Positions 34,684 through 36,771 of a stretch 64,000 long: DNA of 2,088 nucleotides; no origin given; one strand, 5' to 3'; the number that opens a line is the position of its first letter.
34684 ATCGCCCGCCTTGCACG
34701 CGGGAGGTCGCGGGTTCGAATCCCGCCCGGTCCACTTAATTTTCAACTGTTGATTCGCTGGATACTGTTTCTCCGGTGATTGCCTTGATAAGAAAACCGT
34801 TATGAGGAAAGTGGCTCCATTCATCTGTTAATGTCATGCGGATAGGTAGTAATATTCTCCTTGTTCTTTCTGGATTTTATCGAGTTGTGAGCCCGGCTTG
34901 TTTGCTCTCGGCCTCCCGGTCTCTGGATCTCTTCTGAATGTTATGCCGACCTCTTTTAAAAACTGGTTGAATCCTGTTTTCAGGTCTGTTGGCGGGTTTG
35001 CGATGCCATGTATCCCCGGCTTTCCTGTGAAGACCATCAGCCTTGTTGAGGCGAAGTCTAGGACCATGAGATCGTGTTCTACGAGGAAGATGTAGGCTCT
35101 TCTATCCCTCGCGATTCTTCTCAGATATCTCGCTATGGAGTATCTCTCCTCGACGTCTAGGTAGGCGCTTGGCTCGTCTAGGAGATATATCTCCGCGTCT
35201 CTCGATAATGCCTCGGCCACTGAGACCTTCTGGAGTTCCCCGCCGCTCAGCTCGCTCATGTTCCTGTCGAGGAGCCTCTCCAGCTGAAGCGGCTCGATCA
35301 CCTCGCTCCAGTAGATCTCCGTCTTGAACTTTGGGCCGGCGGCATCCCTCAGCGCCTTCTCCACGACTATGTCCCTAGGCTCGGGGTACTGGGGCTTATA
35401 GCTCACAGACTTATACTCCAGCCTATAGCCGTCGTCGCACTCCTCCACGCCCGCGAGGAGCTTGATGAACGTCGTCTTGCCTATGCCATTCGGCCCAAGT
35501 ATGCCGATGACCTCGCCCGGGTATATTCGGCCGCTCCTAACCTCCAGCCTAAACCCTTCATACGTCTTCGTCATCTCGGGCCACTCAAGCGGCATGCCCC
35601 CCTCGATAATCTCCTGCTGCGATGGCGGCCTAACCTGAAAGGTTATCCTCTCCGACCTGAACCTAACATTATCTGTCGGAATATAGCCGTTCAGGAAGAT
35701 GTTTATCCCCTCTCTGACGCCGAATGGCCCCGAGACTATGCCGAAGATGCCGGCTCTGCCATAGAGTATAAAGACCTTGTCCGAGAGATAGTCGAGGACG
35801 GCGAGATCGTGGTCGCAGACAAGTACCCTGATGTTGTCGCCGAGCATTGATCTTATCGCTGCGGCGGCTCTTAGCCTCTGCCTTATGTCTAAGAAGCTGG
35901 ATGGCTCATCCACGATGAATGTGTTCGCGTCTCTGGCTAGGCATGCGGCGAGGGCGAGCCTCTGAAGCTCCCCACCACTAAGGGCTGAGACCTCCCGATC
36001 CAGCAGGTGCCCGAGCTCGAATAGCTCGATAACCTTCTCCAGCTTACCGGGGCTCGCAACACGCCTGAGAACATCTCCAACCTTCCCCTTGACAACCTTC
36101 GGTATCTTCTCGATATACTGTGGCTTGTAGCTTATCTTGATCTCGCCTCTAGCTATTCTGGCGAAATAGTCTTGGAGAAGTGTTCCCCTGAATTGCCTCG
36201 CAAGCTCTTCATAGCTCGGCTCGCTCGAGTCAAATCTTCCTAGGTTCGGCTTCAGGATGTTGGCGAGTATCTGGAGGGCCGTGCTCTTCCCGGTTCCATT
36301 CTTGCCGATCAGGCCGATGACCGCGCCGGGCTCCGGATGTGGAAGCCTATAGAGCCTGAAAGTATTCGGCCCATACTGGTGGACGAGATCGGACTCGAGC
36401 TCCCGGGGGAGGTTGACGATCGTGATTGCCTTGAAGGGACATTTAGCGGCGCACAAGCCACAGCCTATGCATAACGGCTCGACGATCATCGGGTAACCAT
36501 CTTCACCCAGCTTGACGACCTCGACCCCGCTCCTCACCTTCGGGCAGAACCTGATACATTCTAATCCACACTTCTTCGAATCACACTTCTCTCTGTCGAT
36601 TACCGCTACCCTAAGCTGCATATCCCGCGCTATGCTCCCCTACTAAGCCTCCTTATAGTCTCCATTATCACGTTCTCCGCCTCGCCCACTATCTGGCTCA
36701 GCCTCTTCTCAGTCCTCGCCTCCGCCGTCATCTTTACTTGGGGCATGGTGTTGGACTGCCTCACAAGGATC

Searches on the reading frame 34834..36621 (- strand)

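Call 20: search_protein_families(library=pfam, proteins=[window:34834-36621:-], max_evalue=0.0001)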
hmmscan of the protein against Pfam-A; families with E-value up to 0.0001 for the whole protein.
window:34834-36621:- (595 aa): 12 families
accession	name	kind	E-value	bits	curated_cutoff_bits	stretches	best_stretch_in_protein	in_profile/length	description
PF00005.33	ABC_tran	-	3.3e-40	138.3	25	2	363-485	5-136/137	ABC transporter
PF13304.12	AAA_21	-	1.8e-13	51.6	27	0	102-123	2-23/304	AAA domain, putative AbiEii toxin, Type IV TA system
PF04068.21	Fer4_RLI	-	9.4e-12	44.9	23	1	4-33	2-34/35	Possible Fer4-like domain in RNase L inhibitor, RLI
PF02463.25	SMC_N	-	3.6e-09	36.8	40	0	455-526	134-207/220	RecF/RecN/SMC N terminal domain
PF13191.12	AAA_16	-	1e-06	29.8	32.6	0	92-155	18-85/167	AAA ATPase domain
PF14697.11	Fer4_21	-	2.3e-06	28.1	35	1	6-67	1-58/59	4Fe-4S dicluster domain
PF13175.12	AAA_15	-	2.7e-06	27.7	32.1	0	104-126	28-50/374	AAA ATPase domain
PF12837.12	Fer4_6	-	5.2e-06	26.6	25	0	49-66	7-24/24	4Fe-4S binding domain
PF00037.32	Fer4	-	9.8e-06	25.6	21.1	1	46-67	3-24/24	4Fe-4S binding domain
PF13476.12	AAA_23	-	2e-05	25.7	27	0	371-389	21-39/201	AAA domain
PF13555.12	AAA_29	-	6.9e-05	23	27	0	101-127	24-50/61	P-loop containing region of AAA domain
PF00004.35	AAA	-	8.7e-05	23.4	21.2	0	104-136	3-35/131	ATPase family associated with various cellular activities (AAA)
